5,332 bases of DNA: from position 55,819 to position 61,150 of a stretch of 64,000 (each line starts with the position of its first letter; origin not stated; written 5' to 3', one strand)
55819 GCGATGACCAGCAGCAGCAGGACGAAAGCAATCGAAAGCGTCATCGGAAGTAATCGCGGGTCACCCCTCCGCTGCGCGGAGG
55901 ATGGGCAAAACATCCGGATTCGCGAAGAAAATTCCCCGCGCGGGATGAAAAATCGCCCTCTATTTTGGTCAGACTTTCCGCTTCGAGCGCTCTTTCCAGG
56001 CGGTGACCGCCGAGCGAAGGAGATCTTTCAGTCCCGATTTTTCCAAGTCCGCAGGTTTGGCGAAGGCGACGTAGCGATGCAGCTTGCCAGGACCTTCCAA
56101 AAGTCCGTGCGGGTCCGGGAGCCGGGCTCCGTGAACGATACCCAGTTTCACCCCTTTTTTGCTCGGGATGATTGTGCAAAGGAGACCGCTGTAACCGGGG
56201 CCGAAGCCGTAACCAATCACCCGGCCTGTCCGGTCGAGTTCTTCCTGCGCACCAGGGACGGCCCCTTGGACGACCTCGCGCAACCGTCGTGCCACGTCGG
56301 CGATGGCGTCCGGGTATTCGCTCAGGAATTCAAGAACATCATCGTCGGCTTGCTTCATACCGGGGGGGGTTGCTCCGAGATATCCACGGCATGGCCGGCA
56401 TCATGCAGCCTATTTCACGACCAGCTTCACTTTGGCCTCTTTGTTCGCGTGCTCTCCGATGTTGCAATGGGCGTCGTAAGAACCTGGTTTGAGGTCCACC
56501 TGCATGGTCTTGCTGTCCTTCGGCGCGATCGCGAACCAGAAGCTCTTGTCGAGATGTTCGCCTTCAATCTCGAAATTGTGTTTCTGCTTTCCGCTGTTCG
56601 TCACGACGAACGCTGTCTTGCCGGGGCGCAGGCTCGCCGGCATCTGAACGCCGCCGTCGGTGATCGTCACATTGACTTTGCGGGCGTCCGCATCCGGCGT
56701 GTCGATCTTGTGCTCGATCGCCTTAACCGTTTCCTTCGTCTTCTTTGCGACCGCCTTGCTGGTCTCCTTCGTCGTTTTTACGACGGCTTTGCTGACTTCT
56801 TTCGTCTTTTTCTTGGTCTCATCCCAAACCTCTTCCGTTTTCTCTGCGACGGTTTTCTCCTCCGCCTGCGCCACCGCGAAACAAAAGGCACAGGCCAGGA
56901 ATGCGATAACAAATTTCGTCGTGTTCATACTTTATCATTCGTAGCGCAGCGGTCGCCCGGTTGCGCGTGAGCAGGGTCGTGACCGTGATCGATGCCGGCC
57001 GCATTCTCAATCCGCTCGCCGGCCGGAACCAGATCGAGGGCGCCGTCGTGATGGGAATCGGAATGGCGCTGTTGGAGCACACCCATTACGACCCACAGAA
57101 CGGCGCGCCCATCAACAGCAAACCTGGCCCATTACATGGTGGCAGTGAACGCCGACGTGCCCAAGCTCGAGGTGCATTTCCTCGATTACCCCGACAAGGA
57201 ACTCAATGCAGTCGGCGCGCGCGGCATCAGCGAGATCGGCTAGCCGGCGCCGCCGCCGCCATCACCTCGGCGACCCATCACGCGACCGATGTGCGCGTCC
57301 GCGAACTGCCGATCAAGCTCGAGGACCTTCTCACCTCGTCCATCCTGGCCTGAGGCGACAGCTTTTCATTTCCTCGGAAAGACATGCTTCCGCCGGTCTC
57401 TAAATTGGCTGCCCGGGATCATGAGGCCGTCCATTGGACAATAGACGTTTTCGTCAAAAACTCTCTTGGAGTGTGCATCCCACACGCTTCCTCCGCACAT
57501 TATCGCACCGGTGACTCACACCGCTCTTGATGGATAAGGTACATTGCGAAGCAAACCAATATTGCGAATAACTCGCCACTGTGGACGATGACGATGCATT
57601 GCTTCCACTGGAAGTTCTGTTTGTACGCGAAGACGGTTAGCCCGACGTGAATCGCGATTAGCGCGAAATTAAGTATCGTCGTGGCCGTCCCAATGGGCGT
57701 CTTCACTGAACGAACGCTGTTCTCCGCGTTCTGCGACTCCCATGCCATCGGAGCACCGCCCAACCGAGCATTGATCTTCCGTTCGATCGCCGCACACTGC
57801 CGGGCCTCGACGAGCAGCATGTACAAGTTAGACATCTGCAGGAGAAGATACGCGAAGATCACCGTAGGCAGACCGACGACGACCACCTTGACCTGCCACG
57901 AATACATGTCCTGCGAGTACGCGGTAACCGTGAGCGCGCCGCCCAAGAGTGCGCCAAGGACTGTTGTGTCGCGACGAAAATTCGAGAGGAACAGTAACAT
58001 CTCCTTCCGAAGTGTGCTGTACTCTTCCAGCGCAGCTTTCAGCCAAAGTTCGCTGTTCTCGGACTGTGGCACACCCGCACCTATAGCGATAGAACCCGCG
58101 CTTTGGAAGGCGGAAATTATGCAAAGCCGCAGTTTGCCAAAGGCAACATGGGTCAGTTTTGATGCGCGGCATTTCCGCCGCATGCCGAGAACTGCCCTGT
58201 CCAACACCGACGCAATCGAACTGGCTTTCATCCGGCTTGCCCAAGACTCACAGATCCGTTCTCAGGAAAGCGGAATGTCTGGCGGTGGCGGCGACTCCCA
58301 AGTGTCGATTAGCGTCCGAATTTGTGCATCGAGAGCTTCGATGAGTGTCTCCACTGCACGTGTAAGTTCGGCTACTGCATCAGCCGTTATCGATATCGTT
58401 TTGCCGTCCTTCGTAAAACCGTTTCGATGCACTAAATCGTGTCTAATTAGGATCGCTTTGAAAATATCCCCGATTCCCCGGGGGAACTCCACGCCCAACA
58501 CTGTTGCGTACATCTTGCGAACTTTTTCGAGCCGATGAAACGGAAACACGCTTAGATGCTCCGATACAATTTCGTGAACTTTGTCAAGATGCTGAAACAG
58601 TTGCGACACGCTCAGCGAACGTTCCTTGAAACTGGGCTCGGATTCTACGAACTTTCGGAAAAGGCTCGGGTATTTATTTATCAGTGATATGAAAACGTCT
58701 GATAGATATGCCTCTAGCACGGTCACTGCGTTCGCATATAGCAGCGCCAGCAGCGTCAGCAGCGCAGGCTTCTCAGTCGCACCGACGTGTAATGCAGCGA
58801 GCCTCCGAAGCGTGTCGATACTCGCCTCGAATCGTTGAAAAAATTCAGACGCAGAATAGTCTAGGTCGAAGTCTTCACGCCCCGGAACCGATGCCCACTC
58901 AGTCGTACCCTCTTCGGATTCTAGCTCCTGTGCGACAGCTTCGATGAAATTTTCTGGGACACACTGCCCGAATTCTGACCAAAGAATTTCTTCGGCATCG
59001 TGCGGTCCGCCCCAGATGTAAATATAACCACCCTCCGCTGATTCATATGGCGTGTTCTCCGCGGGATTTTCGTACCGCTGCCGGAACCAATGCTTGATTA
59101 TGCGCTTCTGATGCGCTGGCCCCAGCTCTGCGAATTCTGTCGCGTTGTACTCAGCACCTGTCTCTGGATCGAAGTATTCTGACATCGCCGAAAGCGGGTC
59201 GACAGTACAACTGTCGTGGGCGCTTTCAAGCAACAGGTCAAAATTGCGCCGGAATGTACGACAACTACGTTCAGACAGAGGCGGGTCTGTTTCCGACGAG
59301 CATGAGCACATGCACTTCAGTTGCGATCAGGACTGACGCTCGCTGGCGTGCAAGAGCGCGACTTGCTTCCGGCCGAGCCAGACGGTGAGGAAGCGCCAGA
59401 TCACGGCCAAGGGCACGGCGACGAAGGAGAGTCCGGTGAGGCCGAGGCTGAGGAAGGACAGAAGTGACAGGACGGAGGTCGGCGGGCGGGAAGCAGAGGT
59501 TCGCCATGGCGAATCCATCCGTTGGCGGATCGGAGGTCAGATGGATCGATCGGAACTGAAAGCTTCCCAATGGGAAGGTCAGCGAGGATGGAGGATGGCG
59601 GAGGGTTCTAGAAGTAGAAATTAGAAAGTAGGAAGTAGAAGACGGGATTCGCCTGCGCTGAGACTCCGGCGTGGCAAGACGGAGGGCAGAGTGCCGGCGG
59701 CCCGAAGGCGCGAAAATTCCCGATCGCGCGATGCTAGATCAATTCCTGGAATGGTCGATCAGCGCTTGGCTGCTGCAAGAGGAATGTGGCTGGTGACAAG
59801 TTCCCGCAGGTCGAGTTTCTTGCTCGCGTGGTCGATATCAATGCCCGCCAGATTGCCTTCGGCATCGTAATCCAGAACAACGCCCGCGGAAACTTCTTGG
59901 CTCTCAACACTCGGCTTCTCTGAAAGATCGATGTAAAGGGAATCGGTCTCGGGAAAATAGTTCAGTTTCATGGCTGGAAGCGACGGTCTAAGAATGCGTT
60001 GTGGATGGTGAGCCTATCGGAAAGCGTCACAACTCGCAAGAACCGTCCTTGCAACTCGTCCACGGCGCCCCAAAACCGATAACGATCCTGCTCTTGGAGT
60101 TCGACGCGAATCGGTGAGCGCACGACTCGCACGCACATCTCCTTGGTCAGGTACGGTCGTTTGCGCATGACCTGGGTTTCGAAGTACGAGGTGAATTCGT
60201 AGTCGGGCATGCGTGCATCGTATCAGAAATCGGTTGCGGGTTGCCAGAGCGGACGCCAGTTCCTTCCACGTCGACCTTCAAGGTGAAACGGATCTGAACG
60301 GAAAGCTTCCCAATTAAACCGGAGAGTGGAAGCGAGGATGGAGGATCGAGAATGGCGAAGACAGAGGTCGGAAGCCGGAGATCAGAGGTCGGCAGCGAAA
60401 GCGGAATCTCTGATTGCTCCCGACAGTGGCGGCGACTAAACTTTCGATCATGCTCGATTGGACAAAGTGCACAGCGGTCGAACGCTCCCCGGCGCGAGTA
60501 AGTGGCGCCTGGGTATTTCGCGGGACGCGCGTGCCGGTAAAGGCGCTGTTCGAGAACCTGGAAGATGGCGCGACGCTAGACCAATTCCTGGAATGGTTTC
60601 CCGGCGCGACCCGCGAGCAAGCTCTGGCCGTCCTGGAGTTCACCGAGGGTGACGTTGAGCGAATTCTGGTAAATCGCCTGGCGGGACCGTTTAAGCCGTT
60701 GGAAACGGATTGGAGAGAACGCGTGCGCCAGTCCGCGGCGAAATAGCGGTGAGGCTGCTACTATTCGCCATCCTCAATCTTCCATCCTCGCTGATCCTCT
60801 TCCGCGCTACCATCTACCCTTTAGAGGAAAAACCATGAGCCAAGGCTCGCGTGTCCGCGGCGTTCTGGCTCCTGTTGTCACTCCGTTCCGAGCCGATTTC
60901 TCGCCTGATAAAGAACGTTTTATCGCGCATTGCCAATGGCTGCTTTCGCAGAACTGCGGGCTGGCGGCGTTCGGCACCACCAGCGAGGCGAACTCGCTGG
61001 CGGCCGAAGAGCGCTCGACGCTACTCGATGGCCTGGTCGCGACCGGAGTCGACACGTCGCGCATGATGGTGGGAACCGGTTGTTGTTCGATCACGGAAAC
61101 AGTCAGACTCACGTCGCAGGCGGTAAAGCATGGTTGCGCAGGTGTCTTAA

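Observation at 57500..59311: Co-directional HEPN-like (Rx4H) protein plus 4-TM membrane protein in an AT-shifted islet: candidate uncharacterised defence or abortive-infection pair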

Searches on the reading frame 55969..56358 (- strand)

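Call 3: search_protein_families(library=pfam, proteins=[window:55969-56358:-], max_evalue=1)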
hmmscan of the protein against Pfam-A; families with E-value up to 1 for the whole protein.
window:55969-56358:- (129 aa): 2 families
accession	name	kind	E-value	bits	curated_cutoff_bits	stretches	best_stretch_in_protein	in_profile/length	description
PF08818.16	DUF1801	-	3.6e-10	40.5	27.2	1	21-118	3-85/85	Domain of unknown function (DU1801)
PF18899.5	DUF5655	-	0.21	12.1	24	1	11-117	4-105/109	Domain of unknown function (DUF5655)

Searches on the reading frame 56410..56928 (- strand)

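Call 3: search_protein_families(library=pfam, proteins=[window:56410-56928:-], max_evalue=1)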
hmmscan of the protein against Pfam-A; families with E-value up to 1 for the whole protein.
window:56410-56928:- (172 aa): 8 families
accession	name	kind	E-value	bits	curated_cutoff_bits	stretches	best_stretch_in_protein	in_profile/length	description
PF13473.12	Cupredoxin_1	-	2.5e-07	31.1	27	1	78-170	16-103/104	Cupredoxin-like domain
PF06103.16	DUF948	-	0.0063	17.1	37.2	1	9-77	2-69/89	Bacterial protein of unknown function (DUF948)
PF01923.23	Cob_adeno_trans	-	0.051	14.1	24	1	18-101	42-125/171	Cobalamin adenosyltransferase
PF12963.12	DUF3852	-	0.11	13.3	25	1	3-52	7-54/107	Protein of unknown function (DUF3852)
PF07889.17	DUF1664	-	0.16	12.5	34.6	1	25-91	44-112/124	Protein of unknown function (DUF1664)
PF20086.4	DUF6478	-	0.18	11.5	27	1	24-86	10-72/257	Family of unknown function (DUF6478)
PF10476.14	DUF2448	-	0.21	11.9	24.5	1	7-59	28-79/205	Protein of unknown function C-terminus (DUF2448)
PF12092.13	DUF3568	-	0.23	12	23.2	0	107-150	63-107/124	Protein of unknown function (DUF3568)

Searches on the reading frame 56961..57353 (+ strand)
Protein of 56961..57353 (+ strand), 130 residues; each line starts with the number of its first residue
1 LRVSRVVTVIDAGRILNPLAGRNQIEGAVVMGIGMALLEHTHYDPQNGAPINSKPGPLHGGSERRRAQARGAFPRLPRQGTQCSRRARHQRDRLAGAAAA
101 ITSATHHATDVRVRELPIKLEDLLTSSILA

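Call 57: search_protein_families(library=pfam, proteins=[window:56961-57353:+], max_evalue=0.1)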
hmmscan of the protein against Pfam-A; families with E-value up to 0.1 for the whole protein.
window:56961-57353:+ (130 aa): 1 family
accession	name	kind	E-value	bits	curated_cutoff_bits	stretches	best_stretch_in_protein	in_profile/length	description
PF20256.3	MoCoBD_2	-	1.2e-15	58.3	27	1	2-55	219-271/283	Molybdopterin cofactor-binding domain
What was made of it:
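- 56961..57353 (+): Pseudogene scar: the C-terminal fragment of a molybdopterin-cofactor-binding (xanthine dehydrogenase/aldehyde oxidase type) gene. Only profile positions 219-271 of 283 are matched (call 57).
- Checked: A C-terminal fragment of a molybdopterin-enzyme gene at 56961-57353: MoCoBD_2 profile positions 219-271 of 283, E=1.2e-15 (call 57).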

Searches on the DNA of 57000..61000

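Call 90: search_rna_families(source=window, start=57000, end=61000, threshold=evalue, max_evalue=1)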
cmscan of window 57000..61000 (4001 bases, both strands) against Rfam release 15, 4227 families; matches with E-value up to 1: 0.
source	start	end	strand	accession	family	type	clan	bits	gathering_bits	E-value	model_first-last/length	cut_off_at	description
